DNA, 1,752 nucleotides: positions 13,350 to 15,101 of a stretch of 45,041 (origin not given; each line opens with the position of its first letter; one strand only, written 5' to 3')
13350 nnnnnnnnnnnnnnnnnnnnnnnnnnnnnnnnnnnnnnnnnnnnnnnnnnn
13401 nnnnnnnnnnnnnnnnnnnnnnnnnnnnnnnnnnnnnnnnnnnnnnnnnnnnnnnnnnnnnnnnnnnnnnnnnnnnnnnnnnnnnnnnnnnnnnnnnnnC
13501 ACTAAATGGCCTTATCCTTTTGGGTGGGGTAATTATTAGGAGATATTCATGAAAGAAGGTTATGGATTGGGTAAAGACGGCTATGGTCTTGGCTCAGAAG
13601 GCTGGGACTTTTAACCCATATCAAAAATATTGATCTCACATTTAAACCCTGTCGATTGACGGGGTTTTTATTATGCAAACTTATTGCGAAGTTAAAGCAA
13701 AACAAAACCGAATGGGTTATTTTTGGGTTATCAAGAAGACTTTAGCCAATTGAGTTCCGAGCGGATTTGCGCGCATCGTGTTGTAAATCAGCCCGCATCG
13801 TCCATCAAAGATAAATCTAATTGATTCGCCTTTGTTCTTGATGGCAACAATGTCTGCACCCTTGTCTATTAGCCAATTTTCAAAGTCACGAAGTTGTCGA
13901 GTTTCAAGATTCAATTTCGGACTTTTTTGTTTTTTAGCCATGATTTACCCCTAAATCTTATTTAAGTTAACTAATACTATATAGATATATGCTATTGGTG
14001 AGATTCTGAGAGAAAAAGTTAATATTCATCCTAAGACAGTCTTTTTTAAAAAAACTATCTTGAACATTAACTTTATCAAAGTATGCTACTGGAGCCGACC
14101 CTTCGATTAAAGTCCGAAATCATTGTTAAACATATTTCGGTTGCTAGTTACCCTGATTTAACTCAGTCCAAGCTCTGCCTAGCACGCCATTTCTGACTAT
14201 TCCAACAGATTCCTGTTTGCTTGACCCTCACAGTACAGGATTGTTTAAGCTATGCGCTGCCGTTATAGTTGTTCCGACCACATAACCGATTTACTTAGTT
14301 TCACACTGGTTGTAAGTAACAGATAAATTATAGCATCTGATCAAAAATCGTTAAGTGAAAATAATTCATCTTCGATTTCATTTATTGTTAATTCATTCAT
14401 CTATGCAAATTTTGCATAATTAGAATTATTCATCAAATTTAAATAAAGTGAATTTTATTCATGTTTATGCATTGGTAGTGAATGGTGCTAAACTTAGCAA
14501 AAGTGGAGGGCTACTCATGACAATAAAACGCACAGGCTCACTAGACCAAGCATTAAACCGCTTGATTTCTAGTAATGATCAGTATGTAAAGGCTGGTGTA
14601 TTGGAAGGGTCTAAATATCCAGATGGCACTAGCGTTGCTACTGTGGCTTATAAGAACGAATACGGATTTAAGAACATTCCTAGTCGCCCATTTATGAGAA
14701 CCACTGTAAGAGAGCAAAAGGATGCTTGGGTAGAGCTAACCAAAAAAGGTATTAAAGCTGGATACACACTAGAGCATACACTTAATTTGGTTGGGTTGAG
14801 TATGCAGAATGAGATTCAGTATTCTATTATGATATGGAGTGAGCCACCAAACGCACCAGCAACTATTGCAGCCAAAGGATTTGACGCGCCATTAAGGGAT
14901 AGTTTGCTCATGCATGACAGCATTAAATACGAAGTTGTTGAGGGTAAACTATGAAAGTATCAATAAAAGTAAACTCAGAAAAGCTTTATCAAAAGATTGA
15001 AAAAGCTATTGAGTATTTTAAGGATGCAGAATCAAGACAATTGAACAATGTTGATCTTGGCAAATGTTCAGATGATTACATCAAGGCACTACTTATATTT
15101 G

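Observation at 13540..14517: Island inside the structural module: antisense moron plus about 500 bp of ORF-free, hairpin-rich, higher-GC sequence (candidate structured ncRNA)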

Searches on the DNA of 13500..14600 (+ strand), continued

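Call 26: get_annotated_region(hit=H79, flank=2500)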
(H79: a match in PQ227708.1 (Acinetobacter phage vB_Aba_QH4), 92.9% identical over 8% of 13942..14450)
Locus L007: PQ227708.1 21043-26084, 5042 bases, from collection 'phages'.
description: Acinetobacter phage vB_Aba_QH4, complete genome.
organism: Acinetobacter phage vB_Aba_QH4 (NCBI taxid 3348348)
taxonomy: Viruses; Duplodnaviria; Heunggongvirae; Uroviricota; Caudoviricetes; Obolenskvirus
host: Acinetobacter baumannii; source: sewers; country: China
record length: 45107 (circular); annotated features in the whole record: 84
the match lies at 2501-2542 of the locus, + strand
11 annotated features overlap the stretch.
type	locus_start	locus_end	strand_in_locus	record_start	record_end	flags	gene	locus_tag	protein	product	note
CDS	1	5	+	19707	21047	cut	-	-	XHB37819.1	hypothetical protein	-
CDS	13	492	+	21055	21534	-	-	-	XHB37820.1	hypothetical protein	-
CDS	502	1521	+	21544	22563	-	-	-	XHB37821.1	major capsid protein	-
CDS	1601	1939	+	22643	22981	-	-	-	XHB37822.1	hypothetical protein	-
CDS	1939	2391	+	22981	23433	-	-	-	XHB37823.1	hypothetical protein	-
CDS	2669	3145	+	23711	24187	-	-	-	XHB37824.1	hypothetical protein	-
CDS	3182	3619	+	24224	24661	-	-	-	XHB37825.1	hypothetical protein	-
CDS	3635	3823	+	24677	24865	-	-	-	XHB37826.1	hypothetical protein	-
CDS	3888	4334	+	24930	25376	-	-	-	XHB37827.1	hypothetical protein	-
CDS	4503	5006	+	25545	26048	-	-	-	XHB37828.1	hypothetical protein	-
CDS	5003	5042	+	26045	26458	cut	-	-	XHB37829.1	hypothetical protein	-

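Call 27: get_annotated_region(hit=H77, flank=1500)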
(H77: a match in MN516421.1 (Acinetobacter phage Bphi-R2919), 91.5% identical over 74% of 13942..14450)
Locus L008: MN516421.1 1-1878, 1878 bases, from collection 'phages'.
description: Acinetobacter phage Bphi-R2919, complete genome.
organism: Acinetobacter phage Bphi-R2919 (NCBI taxid 2660696)
taxonomy: Viruses; Duplodnaviria; Heunggongvirae; Uroviricota; Caudoviricetes; Obolenskvirus
host: Acinetobacter baumannii YMC18/02/R2919; source: sewage; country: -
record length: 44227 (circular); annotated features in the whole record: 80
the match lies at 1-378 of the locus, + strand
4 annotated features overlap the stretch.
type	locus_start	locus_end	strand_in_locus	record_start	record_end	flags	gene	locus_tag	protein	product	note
CDS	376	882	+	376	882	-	-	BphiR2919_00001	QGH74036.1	hypothetical protein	-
CDS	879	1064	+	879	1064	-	-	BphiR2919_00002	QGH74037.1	hypothetical protein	-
CDS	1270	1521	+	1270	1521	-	-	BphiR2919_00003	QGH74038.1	hypothetical protein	-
CDS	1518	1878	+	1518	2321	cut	-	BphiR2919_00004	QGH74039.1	hypothetical protein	-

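Call 28: get_annotated_region(hit=H78, flank=1500)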
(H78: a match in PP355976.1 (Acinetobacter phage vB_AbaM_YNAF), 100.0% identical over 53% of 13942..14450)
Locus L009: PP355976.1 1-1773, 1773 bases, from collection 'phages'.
description: Acinetobacter phage vB_AbaM_YNAF, complete genome.
organism: Acinetobacter phage vB_AbaM_YNAF (NCBI taxid 3129733)
taxonomy: Viruses; Duplodnaviria; Heunggongvirae; Uroviricota; Caudoviricetes; Obolenskvirus
host: Acinetobacter baumannii ST2; source: sewage water; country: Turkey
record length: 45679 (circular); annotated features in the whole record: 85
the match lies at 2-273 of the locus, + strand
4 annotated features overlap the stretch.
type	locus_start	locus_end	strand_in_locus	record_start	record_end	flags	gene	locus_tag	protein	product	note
CDS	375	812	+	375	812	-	-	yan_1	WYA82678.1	putative RNA polymerase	-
CDS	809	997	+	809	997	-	-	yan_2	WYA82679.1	hypothetical protein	-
CDS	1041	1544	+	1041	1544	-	-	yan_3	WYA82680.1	hypothetical protein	-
CDS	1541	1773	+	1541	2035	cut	-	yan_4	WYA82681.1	hypothetical protein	-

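Call 84: build_rna_model(alignment_id=A8, structure=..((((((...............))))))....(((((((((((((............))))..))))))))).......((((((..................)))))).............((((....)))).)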
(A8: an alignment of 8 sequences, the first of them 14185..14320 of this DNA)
Model R1 built from alignment A8 (8 sequences, 136 columns); structure: as given.
model positions 136; base pairs 29; branch points 3; effective number of sequences 0.86; information 0.589 bits per position. Calibrated on 0.2 Mb of random sequence (short: E-values are rough).
structure used (alignment columns):
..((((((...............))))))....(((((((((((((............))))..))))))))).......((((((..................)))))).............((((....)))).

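Call 85: search_with_rna_model(model_id=R1, sources=[L089, L090, L091, L092, L093, L094, L095, L096, L097, L098, L099, L100, L101, L102, L103, L104, L105, L106, L107, L108, L109, L110, L111, L112, L113, L114, L115, L116, L117, L118, L119, L120, L121, L122, L123, L124, L125, L126, L127, L128, L129, L130, L131, L132, L133, L134, L135, L136, L137, L138, L139, L140, L141, L142, L143, L144, L145, L146, L147, L148, L149, L150, L151, L152, L153, L154, L155, L156, L157, L158, L159, L160, L161, L162, L163, L164, L165, L166, L167, L168], max_evalue=10, show_alignments=2)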
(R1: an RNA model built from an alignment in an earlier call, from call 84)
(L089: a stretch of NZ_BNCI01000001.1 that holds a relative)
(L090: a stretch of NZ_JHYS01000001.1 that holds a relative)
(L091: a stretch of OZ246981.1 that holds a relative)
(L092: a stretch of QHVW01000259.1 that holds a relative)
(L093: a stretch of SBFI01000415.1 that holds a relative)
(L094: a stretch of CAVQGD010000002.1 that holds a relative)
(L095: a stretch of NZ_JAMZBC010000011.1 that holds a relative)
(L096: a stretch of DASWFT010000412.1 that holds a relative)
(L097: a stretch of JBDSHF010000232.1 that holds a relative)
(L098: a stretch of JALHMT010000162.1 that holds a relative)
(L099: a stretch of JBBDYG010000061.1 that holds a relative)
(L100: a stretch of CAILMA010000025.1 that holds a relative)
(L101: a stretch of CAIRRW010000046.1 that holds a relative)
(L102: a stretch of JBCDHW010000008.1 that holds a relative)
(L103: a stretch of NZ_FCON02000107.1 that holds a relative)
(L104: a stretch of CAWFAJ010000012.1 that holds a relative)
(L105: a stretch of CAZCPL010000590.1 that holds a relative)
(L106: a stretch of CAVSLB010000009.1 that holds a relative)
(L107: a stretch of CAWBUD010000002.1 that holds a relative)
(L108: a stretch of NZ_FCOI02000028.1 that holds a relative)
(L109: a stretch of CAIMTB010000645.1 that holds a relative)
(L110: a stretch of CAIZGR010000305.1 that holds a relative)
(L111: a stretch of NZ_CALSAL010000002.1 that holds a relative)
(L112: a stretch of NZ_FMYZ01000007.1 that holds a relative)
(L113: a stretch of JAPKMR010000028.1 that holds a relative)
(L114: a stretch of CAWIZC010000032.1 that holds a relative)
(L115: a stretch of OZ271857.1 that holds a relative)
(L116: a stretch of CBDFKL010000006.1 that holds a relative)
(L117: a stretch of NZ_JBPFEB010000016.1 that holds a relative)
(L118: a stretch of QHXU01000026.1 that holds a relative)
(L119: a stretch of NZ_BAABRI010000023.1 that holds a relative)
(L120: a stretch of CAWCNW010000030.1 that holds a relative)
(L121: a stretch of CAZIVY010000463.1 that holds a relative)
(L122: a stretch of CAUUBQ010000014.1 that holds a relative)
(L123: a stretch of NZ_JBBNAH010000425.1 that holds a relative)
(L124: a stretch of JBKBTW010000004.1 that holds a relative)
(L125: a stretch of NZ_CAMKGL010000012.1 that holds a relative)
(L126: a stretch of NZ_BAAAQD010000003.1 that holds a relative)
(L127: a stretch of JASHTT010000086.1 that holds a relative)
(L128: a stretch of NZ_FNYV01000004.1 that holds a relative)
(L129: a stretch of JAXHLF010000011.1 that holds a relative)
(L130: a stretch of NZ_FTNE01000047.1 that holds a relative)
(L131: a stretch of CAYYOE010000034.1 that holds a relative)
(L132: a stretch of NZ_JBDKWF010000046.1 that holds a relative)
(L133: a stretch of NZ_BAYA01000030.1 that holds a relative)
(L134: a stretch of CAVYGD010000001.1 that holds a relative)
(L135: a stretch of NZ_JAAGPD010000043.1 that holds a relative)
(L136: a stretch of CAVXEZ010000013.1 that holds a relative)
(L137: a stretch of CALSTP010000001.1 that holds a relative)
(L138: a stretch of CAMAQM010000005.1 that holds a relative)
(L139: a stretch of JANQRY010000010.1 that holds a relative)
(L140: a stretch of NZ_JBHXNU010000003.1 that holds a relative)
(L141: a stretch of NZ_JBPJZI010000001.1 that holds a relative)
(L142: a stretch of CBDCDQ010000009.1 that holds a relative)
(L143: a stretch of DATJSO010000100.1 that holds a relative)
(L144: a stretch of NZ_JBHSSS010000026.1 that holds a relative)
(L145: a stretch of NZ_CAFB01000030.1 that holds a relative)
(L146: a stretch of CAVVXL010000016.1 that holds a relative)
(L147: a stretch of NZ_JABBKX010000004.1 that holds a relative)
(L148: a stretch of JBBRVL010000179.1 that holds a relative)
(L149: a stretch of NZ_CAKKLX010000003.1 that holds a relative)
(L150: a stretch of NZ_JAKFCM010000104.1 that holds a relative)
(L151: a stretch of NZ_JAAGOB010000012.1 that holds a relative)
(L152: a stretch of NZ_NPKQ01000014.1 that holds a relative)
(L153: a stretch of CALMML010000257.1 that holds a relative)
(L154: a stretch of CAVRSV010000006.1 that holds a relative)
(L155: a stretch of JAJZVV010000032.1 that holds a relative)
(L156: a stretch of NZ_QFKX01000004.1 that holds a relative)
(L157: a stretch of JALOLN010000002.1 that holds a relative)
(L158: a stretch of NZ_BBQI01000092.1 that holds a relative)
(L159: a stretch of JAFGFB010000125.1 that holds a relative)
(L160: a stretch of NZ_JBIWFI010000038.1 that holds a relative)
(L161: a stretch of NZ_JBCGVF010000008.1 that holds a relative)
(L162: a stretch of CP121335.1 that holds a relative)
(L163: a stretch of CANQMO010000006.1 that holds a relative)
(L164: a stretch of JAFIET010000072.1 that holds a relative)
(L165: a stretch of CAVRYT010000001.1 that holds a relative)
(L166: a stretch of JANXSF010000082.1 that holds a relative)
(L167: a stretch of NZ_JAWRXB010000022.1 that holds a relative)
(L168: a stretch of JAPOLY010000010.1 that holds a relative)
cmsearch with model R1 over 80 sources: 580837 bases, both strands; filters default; matches with E-value up to 10: 13.
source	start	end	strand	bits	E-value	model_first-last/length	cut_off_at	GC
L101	4825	4962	+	27.6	0.0019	1-136/136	no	0.34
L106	2770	2901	-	23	0.018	1-136/136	no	0.61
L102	1976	2081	+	22.6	0.022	1-136/136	no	0.63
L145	219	353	+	22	0.029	1-136/136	no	0.62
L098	3774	3811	+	21.3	0.042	35-72/136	no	0.58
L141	5092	5129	+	19.4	0.11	35-72/136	no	0.63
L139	92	128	-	19.4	0.11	34-73/136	no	0.65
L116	7651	7687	-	17.8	0.24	34-73/136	no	0.76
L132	4443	4556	-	16.3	0.52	1-136/136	no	0.41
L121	4957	5081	-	15.6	0.71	1-136/136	no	0.63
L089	4990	5028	-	15.2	0.88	34-73/136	no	0.54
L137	7762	7881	+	12.7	3.1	1-136/136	no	0.38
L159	5737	5762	-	11.1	6.8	41-66/136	no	0.58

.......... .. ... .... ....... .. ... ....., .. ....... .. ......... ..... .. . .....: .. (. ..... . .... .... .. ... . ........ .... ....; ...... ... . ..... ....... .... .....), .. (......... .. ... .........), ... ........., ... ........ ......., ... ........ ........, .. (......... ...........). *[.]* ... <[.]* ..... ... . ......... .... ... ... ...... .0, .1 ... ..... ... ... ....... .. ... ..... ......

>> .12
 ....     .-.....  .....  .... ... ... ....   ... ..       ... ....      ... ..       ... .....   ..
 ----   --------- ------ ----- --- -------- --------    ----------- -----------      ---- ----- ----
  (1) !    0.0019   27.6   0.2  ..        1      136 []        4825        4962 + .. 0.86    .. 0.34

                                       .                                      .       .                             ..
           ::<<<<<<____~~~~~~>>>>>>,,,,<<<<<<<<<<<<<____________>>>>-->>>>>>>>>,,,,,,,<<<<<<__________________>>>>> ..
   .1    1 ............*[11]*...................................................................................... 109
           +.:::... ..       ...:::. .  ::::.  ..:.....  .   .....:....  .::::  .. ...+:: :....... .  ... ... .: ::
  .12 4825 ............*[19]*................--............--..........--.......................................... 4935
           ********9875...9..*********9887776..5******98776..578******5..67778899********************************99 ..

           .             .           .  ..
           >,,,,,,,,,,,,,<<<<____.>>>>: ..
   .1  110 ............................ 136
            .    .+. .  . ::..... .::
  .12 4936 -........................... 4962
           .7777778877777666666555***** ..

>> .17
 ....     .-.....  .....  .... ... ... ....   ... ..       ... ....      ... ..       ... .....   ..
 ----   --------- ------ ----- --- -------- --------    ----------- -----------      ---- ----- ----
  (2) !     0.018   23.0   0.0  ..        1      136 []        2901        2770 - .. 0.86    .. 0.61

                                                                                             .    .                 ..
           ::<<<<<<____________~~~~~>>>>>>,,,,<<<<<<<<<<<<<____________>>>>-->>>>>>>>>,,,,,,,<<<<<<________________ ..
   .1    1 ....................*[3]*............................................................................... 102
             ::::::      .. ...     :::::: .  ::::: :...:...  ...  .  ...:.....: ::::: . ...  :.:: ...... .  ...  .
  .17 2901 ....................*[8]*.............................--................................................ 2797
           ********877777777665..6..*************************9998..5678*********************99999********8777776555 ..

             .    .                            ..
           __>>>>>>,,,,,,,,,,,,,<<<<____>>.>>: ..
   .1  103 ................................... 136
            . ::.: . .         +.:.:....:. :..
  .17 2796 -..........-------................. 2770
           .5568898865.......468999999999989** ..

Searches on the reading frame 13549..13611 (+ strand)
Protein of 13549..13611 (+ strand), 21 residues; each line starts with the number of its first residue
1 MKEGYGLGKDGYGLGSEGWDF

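Call 15: search_protein_families(library=pfam, proteins=[window:13549-13611:+], max_evalue=0.1)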
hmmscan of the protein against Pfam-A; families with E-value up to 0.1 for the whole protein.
window:13549-13611:+ (21 aa): 0 families

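Call 16: search_protein_families(library=phrogs, proteins=[window:13549-13611:+], max_evalue=0.1)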
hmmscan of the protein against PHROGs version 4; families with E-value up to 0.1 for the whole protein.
window:13549-13611:+ (21 aa): 1 family
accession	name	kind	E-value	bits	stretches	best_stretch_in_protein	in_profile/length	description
phrog_19915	-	tail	1.4e-05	26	1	9-21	36-48/48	tail length tape measure protein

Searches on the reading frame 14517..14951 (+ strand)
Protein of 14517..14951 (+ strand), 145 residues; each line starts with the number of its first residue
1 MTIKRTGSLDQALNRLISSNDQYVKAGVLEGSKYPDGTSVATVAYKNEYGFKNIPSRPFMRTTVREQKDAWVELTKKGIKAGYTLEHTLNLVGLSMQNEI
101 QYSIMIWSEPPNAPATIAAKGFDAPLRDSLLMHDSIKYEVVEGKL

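Call 15: search_protein_families(library=pfam, proteins=[window:14517-14951:+], max_evalue=0.1)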
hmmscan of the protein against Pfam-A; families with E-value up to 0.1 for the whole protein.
window:14517-14951:+ (145 aa): 0 families

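Call 16: search_protein_families(library=phrogs, proteins=[window:14517-14951:+], max_evalue=0.1)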
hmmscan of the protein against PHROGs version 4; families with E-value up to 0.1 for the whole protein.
window:14517-14951:+ (145 aa): 3 families
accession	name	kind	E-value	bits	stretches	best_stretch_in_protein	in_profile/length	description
phrog_222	-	connector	2.1e-49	169.6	1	6-144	119-265/276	tail completion or Neck1 protein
phrog_31120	-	unknown function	0.025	16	0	91-140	38-86/90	-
phrog_5395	-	unknown function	0.048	14.5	1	21-93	26-102/183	-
